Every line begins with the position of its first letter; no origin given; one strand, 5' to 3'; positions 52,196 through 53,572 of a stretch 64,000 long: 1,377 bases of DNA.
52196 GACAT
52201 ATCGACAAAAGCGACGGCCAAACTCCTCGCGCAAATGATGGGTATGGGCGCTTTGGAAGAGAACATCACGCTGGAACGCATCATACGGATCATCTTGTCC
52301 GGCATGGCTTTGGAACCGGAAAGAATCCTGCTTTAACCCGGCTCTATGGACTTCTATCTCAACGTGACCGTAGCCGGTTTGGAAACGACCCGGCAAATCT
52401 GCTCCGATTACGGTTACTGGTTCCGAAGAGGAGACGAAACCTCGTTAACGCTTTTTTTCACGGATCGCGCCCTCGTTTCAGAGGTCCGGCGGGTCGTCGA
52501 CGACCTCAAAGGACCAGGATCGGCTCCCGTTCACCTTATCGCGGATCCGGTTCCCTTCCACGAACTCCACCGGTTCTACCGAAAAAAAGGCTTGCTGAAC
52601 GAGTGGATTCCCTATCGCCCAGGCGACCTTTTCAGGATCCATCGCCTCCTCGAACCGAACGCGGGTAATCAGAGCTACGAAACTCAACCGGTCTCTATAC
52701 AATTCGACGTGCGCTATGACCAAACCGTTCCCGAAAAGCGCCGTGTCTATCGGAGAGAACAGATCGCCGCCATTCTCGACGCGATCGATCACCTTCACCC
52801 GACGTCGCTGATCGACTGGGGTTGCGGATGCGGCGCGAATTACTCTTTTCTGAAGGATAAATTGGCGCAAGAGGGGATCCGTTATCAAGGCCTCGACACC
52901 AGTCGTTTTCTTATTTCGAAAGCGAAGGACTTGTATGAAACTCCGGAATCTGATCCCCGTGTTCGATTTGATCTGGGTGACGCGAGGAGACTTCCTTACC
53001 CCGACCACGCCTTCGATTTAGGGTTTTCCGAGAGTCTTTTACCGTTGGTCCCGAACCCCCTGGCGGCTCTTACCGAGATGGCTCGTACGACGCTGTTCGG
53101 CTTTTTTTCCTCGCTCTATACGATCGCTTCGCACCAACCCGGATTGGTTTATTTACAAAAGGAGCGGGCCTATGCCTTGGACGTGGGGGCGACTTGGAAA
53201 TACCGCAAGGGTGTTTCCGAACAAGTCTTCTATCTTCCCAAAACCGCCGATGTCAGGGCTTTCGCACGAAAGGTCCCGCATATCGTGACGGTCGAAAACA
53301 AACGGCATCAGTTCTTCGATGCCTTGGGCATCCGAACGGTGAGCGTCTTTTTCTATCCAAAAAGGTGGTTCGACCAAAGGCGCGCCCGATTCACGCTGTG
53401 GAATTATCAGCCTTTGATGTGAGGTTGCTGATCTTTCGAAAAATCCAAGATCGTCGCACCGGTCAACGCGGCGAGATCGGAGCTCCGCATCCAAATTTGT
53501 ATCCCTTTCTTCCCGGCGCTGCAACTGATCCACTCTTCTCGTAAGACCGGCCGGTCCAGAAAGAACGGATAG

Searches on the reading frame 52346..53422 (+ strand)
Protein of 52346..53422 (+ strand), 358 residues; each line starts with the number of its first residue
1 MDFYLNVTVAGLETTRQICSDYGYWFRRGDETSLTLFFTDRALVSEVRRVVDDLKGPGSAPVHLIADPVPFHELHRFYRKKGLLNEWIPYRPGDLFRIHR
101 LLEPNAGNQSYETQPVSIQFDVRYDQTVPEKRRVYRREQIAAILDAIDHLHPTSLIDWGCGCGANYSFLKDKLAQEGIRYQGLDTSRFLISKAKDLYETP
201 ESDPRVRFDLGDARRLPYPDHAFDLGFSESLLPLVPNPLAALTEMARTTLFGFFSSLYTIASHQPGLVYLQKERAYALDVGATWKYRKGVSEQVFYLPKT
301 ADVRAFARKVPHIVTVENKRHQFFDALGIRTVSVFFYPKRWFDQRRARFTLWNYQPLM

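Call 85: search_protein_families(library=pfam, proteins=[window:52346-53422:+], max_evalue=0.000001)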
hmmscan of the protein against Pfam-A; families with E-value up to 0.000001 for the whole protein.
window:52346-53422:+ (358 aa): 3 families
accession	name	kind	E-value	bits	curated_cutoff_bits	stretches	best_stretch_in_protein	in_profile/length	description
PF08241.18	Methyltransf_11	-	1.9e-11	44.9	21.2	1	157-248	2-86/95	Methyltransferase domain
PF13847.12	Methyltransf_31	-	6.7e-11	42.5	27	1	154-248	6-100/145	Methyltransferase domain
PF13649.12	Methyltransf_25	-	2.6e-10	41.3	27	1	156-248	2-92/97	Methyltransferase domain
